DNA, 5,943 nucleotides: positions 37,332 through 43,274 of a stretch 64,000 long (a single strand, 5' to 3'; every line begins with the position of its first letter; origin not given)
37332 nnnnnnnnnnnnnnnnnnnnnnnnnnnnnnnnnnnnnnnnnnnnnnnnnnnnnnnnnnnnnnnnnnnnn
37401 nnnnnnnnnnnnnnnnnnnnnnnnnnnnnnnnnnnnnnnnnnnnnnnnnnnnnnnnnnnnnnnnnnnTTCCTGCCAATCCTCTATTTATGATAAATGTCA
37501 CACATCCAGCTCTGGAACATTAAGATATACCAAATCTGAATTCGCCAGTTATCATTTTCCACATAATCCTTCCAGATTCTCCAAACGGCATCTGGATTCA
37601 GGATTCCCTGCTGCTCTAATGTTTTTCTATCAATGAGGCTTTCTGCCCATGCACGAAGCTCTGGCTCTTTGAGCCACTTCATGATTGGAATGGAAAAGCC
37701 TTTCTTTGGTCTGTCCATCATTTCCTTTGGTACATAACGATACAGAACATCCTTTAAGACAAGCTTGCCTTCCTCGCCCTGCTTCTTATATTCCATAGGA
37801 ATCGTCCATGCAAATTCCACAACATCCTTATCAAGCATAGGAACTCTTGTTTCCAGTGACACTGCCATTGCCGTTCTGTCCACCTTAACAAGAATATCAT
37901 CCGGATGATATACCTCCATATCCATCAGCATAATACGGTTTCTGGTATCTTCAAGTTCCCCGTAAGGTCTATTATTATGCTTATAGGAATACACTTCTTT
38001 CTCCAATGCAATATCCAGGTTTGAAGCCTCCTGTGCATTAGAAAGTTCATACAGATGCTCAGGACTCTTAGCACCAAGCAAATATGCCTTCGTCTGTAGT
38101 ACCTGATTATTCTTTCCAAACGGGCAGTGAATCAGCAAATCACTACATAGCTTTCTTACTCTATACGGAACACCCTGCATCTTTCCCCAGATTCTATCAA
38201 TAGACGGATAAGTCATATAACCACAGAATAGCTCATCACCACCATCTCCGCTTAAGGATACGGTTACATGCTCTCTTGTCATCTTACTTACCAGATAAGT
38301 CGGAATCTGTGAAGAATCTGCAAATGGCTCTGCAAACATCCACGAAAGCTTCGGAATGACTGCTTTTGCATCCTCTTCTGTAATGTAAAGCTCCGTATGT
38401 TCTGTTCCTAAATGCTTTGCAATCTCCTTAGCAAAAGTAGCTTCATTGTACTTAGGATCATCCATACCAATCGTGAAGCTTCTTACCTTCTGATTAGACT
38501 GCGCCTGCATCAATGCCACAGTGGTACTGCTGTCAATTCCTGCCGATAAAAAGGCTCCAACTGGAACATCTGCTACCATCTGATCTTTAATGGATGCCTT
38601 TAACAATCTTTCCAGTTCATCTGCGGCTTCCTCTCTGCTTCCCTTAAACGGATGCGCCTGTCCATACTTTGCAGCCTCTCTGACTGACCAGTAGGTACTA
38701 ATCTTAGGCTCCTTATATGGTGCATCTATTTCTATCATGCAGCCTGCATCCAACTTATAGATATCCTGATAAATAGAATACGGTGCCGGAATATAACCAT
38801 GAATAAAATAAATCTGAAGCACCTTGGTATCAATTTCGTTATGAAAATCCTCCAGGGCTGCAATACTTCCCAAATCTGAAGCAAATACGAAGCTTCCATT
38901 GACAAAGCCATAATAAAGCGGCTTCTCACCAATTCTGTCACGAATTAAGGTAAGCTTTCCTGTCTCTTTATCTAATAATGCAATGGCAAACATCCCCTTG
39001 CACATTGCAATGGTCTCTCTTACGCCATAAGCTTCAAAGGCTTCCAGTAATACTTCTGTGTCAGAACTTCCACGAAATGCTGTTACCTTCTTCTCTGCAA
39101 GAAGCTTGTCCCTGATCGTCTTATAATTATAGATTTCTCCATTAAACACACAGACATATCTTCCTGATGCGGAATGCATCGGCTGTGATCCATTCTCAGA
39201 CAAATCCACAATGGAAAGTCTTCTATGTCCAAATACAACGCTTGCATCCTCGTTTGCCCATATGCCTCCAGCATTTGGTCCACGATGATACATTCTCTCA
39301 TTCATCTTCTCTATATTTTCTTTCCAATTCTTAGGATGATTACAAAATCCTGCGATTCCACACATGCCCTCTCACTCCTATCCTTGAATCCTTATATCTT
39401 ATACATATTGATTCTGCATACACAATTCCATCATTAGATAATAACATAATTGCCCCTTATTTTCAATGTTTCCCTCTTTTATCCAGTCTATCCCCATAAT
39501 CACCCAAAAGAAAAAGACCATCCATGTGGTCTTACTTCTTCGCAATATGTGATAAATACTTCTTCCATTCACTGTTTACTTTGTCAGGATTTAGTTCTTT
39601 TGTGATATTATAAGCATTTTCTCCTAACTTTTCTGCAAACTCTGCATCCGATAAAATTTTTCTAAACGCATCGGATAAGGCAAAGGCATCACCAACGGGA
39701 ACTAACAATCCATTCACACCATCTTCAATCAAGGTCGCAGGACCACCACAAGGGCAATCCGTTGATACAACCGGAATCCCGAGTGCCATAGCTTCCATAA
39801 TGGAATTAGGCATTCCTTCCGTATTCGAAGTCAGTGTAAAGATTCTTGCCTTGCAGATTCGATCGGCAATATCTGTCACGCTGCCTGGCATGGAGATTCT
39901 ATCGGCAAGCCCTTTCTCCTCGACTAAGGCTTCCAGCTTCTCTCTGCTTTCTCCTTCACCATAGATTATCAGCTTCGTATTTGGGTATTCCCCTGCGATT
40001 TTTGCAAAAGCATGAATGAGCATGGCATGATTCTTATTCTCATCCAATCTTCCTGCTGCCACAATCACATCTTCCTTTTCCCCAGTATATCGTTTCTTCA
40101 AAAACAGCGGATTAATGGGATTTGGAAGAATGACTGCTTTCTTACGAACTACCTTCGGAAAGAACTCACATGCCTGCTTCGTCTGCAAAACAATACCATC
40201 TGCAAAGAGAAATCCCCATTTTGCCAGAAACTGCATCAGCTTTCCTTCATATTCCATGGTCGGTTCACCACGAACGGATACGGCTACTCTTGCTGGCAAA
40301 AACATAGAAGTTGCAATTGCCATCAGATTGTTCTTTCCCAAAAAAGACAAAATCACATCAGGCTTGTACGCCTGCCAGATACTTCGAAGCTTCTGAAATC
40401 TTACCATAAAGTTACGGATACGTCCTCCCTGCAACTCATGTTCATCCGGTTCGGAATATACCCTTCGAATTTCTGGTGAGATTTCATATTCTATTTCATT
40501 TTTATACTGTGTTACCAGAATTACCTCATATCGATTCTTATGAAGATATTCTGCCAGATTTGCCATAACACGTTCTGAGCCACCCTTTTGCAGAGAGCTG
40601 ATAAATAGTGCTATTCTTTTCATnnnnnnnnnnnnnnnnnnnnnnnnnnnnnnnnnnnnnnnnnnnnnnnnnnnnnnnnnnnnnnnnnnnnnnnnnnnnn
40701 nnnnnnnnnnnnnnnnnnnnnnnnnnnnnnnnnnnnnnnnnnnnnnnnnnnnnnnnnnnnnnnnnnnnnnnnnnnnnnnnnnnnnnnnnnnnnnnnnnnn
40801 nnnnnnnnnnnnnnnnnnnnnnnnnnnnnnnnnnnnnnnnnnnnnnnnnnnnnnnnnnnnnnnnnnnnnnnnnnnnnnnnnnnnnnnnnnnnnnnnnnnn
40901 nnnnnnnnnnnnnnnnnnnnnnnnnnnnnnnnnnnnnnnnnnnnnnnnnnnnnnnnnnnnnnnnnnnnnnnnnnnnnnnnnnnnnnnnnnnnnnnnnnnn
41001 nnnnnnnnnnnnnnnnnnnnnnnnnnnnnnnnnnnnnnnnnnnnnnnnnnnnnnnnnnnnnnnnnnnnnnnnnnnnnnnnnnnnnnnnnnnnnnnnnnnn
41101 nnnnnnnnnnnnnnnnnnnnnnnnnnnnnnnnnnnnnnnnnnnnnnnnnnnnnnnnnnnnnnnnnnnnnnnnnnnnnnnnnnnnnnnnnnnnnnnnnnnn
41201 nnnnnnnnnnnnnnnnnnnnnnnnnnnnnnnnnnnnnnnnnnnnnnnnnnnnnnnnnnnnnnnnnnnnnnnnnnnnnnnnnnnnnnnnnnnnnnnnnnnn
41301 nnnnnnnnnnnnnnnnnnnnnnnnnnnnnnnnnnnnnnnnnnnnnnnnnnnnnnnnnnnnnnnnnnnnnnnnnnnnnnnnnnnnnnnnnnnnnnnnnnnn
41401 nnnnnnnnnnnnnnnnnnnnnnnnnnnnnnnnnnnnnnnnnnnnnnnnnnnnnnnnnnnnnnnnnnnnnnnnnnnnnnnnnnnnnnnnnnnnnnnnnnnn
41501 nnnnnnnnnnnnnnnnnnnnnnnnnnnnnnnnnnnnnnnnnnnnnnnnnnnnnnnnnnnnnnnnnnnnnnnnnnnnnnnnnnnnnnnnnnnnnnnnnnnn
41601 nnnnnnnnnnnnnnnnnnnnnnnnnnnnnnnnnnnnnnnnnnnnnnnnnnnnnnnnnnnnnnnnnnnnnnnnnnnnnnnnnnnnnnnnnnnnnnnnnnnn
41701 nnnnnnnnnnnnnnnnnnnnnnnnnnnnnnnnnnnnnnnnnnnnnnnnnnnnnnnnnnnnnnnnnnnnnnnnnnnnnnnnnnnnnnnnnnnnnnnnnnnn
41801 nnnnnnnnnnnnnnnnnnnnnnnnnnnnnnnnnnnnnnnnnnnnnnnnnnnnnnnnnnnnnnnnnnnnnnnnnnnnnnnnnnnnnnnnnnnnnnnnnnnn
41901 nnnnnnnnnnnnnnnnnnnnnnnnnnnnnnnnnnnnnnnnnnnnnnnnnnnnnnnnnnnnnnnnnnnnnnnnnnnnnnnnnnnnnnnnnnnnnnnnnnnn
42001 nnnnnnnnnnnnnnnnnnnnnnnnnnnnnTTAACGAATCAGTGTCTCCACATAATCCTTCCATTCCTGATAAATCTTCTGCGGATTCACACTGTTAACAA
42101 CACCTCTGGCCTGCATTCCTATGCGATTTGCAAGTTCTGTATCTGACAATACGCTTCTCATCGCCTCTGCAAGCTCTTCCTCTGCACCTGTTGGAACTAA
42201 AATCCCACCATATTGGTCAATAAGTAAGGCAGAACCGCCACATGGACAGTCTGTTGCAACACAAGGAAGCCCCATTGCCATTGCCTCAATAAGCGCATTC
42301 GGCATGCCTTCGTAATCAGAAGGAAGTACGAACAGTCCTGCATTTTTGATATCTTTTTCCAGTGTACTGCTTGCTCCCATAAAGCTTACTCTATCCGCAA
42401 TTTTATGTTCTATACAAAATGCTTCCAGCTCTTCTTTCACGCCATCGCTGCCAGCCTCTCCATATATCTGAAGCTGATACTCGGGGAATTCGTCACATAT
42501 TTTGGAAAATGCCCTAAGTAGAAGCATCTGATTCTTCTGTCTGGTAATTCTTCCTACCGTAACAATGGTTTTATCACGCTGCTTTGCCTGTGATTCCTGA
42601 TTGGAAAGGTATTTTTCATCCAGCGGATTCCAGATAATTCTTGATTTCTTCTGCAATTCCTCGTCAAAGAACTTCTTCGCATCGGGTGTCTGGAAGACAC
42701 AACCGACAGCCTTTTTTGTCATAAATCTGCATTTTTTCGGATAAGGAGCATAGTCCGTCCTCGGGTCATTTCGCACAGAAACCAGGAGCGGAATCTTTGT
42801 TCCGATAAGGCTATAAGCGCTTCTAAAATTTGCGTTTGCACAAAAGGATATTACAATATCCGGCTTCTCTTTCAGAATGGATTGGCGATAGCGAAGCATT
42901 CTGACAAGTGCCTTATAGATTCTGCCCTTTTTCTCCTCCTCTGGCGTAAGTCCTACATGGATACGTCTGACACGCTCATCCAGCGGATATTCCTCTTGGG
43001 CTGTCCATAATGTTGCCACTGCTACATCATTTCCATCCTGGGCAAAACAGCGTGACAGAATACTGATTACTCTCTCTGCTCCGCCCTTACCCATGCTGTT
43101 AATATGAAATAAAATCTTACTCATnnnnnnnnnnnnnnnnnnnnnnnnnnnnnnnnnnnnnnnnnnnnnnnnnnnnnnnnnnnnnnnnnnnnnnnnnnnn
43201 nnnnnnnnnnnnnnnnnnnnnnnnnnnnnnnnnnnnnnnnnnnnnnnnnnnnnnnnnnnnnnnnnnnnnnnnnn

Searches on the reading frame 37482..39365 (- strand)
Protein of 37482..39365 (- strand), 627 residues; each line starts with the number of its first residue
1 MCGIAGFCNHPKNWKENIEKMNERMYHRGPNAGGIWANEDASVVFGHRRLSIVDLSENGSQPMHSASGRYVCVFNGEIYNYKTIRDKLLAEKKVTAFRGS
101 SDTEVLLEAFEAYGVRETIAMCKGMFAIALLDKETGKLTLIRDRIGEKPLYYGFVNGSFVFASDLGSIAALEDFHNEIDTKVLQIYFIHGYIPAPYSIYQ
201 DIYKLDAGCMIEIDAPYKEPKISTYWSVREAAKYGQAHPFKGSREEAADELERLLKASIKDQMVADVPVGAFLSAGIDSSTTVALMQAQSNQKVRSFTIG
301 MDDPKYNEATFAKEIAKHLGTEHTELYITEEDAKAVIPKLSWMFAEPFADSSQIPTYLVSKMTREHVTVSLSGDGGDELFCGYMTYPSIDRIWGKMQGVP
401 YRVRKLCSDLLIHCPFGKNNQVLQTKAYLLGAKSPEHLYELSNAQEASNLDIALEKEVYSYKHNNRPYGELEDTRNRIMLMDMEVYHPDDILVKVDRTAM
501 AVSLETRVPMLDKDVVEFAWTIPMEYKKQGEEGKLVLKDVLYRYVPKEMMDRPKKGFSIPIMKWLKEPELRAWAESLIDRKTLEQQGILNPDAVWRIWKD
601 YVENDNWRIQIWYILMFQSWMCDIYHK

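Call 5: search_protein_families(library=pfam, proteins=[window:37482-39365:-])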
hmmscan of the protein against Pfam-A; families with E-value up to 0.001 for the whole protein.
window:37482-39365:- (627 aa): 3 families
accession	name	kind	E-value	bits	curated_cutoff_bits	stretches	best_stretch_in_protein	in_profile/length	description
PF00733.27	Asn_synthase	-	3.7e-104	349.6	21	1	250-621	1-353/354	Asparagine synthase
PF13522.11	GATase_6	-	2.4e-40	138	27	1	31-164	2-130/130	Glutamine amidotransferase domain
PF13537.11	GATase_7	-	7.6e-39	133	25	1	47-168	1-121/123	Glutamine amidotransferase domain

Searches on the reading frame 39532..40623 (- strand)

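Call 5: search_protein_families(library=pfam, proteins=[window:39532-40623:-])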
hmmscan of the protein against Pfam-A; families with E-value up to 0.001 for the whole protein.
window:39532-40623:- (363 aa): 5 families
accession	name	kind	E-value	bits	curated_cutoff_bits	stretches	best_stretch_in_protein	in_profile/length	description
PF00534.26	Glycos_transf_1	-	6.8e-40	136.8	26.4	1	181-339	12-171/172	Glycosyl transferases group 1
PF13692.12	Glyco_trans_1_4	-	3.7e-37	128.2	27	1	185-326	2-142/142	Glycosyl transferases group 1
PF13439.12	Glyco_transf_4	-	2.8e-09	37.7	28.5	1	14-172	2-168/170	Glycosyltransferase Family 4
PF13579.12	Glyco_trans_4_4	-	8.1e-07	30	29.7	1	14-155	1-142/158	Glycosyl transferase 4-like domain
PF13477.12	Glyco_trans_4_2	-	0.00011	22.8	23.4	1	17-147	10-138/139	Glycosyl transferase 4-like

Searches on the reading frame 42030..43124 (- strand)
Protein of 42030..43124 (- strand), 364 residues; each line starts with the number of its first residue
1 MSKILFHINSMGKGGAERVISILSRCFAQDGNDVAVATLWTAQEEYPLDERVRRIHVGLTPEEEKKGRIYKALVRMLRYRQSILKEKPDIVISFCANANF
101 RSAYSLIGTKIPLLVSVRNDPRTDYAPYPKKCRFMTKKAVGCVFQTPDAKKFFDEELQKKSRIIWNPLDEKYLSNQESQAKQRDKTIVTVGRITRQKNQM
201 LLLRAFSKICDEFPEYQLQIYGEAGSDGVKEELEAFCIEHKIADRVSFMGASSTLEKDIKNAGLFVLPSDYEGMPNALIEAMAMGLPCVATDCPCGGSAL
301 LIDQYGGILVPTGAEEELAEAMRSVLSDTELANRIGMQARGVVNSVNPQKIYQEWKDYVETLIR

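Call 5: search_protein_families(library=pfam, proteins=[window:42030-43124:-])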
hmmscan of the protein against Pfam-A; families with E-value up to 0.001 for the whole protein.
window:42030-43124:- (364 aa): 5 families
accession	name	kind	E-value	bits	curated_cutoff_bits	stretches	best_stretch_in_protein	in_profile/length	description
PF00534.26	Glycos_transf_1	-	1.1e-34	119.9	26.4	1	176-340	7-170/172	Glycosyl transferases group 1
PF13692.12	Glyco_trans_1_4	-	9.4e-33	113.9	27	1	185-328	2-142/142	Glycosyl transferases group 1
PF20706.3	GT4-conflict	-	1.9e-11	44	26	1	174-334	187-363/385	Family 4 Glycosyltransferase in conflict systems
PF13439.12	Glyco_transf_4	-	3.6e-10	40.6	28.5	1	14-170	2-168/170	Glycosyltransferase Family 4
PF13579.12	Glyco_trans_4_4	-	5.6e-06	27.2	29.7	1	14-124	1-108/158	Glycosyl transferase 4-like domain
